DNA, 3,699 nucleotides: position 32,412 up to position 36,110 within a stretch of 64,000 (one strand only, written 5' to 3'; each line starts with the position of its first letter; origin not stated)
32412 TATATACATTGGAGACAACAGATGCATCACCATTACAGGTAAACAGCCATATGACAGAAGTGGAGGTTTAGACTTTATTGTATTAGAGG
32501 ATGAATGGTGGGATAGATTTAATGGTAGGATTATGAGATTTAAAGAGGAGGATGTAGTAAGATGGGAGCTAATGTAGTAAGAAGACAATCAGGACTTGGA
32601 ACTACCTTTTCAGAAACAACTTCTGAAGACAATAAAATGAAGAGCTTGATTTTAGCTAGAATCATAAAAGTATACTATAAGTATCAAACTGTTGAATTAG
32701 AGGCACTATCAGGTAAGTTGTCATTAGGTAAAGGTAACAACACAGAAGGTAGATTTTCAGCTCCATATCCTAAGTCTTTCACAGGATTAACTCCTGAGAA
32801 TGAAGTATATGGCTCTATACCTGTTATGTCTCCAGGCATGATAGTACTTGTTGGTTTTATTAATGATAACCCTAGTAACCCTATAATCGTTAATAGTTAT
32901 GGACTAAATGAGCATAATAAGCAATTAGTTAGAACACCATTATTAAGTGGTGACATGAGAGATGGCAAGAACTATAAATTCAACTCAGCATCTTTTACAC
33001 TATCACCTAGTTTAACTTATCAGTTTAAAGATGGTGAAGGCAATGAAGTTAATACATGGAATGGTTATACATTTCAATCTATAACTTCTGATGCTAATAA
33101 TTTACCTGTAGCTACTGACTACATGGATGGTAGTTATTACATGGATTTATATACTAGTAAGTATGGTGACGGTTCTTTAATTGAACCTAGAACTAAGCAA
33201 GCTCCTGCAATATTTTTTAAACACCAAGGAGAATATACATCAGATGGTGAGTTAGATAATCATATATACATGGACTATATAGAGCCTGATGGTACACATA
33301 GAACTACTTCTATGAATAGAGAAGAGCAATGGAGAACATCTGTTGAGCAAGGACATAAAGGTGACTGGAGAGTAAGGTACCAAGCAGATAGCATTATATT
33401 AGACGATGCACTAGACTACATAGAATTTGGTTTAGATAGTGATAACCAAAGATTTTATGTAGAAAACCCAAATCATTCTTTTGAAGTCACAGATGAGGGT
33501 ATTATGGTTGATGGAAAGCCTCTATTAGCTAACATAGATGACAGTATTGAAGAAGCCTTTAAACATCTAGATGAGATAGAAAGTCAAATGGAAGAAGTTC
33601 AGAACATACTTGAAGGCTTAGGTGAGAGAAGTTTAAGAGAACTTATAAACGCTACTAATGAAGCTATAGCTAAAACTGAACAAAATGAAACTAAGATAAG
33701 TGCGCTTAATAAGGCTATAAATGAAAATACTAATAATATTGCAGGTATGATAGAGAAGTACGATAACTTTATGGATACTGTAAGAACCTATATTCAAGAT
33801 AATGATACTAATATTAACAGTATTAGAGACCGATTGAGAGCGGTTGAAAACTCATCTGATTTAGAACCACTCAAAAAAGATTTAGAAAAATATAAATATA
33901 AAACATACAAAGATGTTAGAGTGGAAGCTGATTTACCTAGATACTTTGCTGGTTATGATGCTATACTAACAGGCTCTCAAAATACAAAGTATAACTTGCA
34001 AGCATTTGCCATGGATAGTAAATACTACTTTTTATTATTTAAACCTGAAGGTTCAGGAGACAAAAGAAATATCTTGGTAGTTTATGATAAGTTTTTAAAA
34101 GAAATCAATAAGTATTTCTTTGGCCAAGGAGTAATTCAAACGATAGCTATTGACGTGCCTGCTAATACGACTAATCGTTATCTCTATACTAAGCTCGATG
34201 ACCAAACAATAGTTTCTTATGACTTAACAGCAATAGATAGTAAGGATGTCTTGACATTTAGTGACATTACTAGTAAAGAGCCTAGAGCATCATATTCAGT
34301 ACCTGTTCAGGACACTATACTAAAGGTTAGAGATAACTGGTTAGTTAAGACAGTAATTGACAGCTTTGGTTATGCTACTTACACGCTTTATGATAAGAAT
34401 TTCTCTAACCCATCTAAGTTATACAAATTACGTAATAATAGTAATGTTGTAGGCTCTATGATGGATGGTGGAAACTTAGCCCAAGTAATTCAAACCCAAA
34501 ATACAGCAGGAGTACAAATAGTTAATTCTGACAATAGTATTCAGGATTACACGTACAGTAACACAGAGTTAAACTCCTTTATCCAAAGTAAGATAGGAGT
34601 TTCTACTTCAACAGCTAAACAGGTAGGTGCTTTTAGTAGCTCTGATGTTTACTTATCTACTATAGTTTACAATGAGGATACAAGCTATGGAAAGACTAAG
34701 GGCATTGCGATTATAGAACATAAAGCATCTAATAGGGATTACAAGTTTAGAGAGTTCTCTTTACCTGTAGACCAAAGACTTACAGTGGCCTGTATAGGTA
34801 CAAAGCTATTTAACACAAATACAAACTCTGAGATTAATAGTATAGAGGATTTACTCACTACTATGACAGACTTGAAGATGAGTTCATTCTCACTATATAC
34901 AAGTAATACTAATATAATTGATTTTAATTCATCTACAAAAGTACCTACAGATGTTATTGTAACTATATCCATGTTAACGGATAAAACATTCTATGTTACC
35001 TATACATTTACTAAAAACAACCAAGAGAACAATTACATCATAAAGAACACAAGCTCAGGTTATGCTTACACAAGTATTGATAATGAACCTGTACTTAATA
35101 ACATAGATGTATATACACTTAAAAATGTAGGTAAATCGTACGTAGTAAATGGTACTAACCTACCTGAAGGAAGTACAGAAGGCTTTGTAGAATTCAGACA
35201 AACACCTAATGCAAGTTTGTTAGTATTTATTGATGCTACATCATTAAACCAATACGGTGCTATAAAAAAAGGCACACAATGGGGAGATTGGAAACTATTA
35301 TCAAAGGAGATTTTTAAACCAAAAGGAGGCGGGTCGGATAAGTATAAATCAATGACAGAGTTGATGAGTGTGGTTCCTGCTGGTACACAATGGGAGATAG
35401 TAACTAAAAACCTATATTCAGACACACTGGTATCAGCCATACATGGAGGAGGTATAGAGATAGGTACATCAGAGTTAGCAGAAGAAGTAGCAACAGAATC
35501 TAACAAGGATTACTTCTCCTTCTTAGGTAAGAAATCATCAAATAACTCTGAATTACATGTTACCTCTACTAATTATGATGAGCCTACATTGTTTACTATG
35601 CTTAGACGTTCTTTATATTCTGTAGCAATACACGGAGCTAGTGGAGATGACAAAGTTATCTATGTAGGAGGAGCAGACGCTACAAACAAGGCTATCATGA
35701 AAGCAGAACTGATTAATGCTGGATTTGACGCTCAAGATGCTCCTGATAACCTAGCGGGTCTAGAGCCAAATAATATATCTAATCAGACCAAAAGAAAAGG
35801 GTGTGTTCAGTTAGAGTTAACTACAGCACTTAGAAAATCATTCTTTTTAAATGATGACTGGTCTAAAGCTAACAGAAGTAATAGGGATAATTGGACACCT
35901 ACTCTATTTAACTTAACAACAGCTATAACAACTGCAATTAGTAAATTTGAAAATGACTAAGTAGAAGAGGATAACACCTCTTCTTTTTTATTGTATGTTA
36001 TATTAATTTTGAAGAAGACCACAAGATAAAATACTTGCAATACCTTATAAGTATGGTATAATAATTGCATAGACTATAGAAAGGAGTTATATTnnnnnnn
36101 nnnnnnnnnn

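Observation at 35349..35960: Tail protein ends in a poly-gamma-glutamate hydrolase (PghP)-like domain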

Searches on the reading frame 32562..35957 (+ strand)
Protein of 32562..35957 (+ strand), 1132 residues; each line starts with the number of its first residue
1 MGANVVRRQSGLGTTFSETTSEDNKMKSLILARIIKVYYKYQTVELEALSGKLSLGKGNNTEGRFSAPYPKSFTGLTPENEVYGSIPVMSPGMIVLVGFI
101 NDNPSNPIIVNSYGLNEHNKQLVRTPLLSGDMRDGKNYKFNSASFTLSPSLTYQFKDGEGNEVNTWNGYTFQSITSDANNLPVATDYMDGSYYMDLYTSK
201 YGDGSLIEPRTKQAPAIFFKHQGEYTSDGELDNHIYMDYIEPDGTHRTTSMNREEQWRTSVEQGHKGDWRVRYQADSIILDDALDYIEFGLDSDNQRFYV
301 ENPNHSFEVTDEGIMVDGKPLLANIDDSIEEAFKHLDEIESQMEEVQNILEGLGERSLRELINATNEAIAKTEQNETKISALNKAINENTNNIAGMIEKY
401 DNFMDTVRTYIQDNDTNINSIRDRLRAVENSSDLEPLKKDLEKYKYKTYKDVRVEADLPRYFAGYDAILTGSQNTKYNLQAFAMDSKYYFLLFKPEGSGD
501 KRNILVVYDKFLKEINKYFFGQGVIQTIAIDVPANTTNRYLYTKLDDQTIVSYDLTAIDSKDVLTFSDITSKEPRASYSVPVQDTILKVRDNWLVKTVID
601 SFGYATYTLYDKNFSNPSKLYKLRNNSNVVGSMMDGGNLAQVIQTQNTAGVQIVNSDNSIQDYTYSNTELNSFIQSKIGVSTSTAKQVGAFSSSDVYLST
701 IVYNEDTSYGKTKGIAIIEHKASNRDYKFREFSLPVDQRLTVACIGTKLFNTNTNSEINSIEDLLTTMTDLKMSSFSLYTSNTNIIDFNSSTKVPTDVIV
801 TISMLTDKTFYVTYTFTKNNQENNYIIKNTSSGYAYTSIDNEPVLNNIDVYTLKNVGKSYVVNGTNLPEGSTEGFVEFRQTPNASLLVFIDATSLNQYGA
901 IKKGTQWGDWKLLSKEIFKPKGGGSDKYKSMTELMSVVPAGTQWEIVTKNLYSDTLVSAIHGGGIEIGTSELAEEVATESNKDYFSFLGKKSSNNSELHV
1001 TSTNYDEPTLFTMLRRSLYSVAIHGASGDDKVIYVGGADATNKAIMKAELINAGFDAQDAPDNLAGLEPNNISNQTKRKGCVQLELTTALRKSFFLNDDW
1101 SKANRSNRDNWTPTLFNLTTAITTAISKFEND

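Call 3: search_protein_families(library=pfam, proteins=[window:32562-35957:+], max_evalue=1)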
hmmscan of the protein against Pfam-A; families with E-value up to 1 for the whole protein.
window:32562-35957:+ (1132 aa): 9 families
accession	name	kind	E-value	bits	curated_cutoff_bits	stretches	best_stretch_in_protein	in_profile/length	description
PF05908.16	Gamma_PGA_hydro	-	2.8e-54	184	22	1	928-1110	1-184/191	Poly-gamma-glutamate hydrolase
PF11567.13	PfUIS3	-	0.0073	17.1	25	1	381-415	5-39/101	Plasmodium falciparum UIS3 membrane protein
PF20379.3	DUF6674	-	0.047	13.8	28.5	1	325-440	128-241/251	Family of unknown function (DUF6674)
PF04888.17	SseC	-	0.055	13.5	30.2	1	336-421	230-309/312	Secretion system effector C (SseC) like family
PF05622.17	HOOK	-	0.27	10.4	35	1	331-431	344-440/514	HOOK protein coiled-coil region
PF04108.17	ATG17_like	-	0.48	10.3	43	1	346-428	102-227/355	Autophagy protein ATG17-like domain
PF07889.17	DUF1664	-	0.56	10.7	34.6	0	360-429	30-100/124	Protein of unknown function (DUF1664)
PF06103.16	DUF948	-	0.61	10.7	37.2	0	317-352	41-76/89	Bacterial protein of unknown function (DUF948)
PF05837.17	CENP-H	-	0.99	9.7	29.9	0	355-448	81-170/202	Centromere protein H (CENP-H)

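Call 4: search_protein_families(library=phrogs, proteins=[window:32562-35957:+], max_evalue=0.01)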
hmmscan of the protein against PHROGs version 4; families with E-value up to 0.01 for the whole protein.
window:32562-35957:+ (1132 aa): 8 families
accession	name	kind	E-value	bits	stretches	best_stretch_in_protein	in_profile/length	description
phrog_22693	-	other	5.1e-157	525.5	2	6-597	3-578/968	glycerophosphoryl diester phosphodiesterase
phrog_24418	-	other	6.3e-120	402.6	1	5-451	2-440/717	glycerophosphoryl diester phosphodiesterase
phrog_2204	-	other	1.2e-109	368.9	1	4-441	9-452/764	glycerophosphoryl diester phosphodiesterase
phrog_7994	-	other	1.3e-84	285.7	1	6-416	10-422/2175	glycerophosphoryl diester phosphodiesterase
phrog_2929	-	tail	5.5e-79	267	1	5-423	9-411/1939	tail fiber protein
phrog_4175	-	other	2.7e-47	162.3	1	924-1127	835-1042/1045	poly-gamma-glutamate hydrolase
phrog_14236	-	tail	1.5e-20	74.7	1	6-297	4-294/375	tail fiber protein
phrog_4896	-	other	1.1e-19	72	1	218-421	2-204/291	glycerophosphoryl diester phosphodiesterase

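Call 5: search_solved_structures(query=window:32562-35957:+, max_evalue=1, show_alignments=3)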
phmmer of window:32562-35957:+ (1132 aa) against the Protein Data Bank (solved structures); distinct sequences matched with E-value up to 1: 9.
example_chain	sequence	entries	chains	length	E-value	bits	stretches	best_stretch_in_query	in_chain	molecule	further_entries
9euf_B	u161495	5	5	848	2e-100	340.6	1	5-442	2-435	GP-PDE domain-containing protein | ORF58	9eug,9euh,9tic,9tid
9eul_A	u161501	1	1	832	4.5e-97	329.5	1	21-442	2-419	GP-PDE domain-containing protein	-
21dc_A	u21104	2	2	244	2.3e-32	115.3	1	925-1127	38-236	Poly-gamma-glutamate hydrolase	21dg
5onj_A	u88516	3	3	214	7.3e-30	107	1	926-1095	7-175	YndL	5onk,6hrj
5onl_A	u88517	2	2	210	7.9e-30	106.9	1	926-1095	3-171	YndL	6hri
3a9l_A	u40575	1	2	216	1.7e-28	102.5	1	925-1108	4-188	Poly-gamma-glutamate hydrolase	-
2vwa_A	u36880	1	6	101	0.058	14.6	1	382-422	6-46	PUTATIVE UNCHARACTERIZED PROTEIN PF13_0012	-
2wpr_A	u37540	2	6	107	0.072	14.3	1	360-437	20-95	TRIMERIC AUTOTRANSPORTER ADHESIN FRAGMENT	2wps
4eru_A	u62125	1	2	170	0.93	10.6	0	323-386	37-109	YciF Bacterial Stress Response Protein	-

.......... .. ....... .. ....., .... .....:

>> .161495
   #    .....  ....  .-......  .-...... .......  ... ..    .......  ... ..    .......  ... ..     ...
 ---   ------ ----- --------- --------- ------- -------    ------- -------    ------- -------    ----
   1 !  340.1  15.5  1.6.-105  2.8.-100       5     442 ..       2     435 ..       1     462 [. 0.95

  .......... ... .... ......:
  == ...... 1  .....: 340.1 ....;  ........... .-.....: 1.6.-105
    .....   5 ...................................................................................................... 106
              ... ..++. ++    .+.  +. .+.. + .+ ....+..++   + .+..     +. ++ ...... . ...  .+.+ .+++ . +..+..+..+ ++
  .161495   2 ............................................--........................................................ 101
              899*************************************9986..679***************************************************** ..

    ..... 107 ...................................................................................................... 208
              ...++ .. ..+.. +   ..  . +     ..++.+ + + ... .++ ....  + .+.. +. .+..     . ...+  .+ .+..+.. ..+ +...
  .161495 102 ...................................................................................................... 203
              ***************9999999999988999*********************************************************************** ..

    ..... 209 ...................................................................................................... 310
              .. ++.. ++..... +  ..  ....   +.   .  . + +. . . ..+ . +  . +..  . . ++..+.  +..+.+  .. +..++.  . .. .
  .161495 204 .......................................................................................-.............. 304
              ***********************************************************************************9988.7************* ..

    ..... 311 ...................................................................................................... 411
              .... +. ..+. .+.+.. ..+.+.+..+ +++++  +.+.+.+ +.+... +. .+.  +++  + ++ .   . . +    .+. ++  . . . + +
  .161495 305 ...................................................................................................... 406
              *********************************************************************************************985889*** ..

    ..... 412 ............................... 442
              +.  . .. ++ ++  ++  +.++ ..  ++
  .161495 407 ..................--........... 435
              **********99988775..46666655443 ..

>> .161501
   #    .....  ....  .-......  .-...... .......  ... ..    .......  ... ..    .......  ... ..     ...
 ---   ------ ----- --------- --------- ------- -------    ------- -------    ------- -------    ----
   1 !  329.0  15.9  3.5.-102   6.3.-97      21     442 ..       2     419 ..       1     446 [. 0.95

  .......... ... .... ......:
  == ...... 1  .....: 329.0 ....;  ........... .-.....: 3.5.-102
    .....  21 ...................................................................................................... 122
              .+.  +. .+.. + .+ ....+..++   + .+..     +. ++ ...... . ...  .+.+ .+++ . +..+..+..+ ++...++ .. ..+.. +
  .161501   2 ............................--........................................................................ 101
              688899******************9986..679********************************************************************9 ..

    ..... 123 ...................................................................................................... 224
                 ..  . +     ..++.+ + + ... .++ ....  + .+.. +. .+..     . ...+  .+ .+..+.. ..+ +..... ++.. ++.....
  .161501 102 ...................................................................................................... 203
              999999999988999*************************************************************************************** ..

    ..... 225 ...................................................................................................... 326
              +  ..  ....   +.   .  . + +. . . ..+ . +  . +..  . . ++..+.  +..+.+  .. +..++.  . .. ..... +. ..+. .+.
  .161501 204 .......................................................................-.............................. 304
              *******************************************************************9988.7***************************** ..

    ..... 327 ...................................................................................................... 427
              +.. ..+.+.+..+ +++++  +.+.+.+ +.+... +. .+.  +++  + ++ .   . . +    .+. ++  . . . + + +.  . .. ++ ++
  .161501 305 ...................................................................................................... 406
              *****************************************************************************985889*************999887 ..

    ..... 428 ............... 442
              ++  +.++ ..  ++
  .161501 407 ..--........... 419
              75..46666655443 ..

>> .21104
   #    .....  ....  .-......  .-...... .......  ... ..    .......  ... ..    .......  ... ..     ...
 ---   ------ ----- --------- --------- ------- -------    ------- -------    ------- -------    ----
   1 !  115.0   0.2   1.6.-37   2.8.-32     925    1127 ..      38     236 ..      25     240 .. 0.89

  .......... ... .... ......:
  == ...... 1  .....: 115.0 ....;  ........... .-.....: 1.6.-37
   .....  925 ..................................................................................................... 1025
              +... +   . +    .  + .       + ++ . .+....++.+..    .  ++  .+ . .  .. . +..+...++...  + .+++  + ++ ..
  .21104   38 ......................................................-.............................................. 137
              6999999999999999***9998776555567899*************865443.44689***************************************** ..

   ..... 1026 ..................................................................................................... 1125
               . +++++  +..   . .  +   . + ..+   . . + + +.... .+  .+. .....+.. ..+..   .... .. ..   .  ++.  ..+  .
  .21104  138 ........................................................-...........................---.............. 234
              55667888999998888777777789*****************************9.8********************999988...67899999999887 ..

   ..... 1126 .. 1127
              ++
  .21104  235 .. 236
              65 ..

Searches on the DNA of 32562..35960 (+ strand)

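Call 6: search_dna_similar(query=window:32562-35960:+, collection=phages, mode=near, max_rows=30)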
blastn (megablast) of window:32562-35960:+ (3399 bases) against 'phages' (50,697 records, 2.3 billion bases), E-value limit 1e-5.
Records with a match: 2; places in all: 2; records where one place covers at least 80% of the query: 2.
Best place of each record, by identity: 95-99% 2.
By first word of the organism name: Staphylococcus 2.
By host as written in the record: Staphylococcus capitis 2.
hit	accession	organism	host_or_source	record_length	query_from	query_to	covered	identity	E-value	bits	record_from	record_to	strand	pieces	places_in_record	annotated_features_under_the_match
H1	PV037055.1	Staphylococcus phage S2G3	Staphylococcus capitis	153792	1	3399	100%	96.1%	0e+0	5552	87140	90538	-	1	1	glycerophosphoryl diester phosphodiesterase | tail protein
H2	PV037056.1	Staphylococcus phage Fi4S2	Staphylococcus capitis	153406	1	3399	100%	96.1%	0e+0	5552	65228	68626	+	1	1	glycerophosphoryl diester phosphodiesterase | tail protein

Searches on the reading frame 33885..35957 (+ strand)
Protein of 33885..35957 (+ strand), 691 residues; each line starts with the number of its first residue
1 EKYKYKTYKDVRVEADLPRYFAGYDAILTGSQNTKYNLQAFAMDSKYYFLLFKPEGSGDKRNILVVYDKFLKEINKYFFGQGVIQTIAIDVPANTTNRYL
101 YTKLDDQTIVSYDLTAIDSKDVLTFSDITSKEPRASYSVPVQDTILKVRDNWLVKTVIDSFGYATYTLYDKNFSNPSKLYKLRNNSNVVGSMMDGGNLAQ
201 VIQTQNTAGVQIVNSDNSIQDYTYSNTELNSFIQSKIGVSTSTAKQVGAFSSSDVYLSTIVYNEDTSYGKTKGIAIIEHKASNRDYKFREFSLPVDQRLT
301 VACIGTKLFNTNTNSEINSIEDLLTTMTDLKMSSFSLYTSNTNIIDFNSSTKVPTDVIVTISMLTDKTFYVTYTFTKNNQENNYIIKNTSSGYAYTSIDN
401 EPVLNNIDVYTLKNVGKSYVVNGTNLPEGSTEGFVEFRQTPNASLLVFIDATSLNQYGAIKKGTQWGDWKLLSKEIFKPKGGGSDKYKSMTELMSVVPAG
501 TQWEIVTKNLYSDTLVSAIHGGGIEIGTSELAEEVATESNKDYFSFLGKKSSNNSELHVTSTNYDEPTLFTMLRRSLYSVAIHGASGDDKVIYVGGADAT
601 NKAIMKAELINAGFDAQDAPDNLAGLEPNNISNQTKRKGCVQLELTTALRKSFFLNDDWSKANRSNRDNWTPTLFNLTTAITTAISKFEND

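Call 51: predict_structure(protein=window:33885-35957:+)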
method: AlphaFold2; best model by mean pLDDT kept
length: 691 residues; sequences in the alignment: 1
mean_pLDDT: 32.6   pTM: 0.21
mean pLDDT of the five models: 32.6, 28.5, 26.8, 26.4, 24.7
residues with pLDDT >= 90: 0; 70-90: 0; 50-70: 5; < 50: 686
segments of 3 or more residues with pLDDT < 50: 1-51, 55-231, 237-691
pLDDT, mean of each block of 10 residues (from residue 1): 30 31 37 44 41 47 44 30 32 35 33 33 27 23 28 32 33 32 24 24 23 29 43 49 37 34 43 44 42 35 28 32 39 32 25 31 33 34 32 27 27 26 29 28 27 27 31 31 32 32 28 28 26 27 24 26 31 31 33 35 40 38 32 34 35 33 36 37 38 33
secondary structure, 60 per line:
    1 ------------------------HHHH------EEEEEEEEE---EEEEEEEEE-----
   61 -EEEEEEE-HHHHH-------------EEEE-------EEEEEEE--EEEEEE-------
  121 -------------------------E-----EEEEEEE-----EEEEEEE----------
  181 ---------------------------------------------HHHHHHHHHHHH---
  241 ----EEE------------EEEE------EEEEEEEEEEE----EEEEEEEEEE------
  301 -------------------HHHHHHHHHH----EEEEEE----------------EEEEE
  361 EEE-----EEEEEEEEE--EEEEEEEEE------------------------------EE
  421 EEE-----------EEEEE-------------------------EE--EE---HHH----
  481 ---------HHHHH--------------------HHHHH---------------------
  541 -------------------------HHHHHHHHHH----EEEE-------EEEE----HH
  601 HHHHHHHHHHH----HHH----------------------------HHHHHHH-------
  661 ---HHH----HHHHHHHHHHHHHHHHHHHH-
elements in order (helices of 4 or more, strands of 3 or more residues): H25-28 E35-43 E47-55 E62-68 H70-74 E88-91 E99-105 E108-113 E152-158 E164-170 H226-237 E245-247 E260-263 E270-280 E285-294 H320-329 E334-339 E356-363 E369-377 E380-388 E419-423 E435-439 H490-494 H515-519 H566-575 E580-583 E591-594 H599-611 H647-653 H671-690
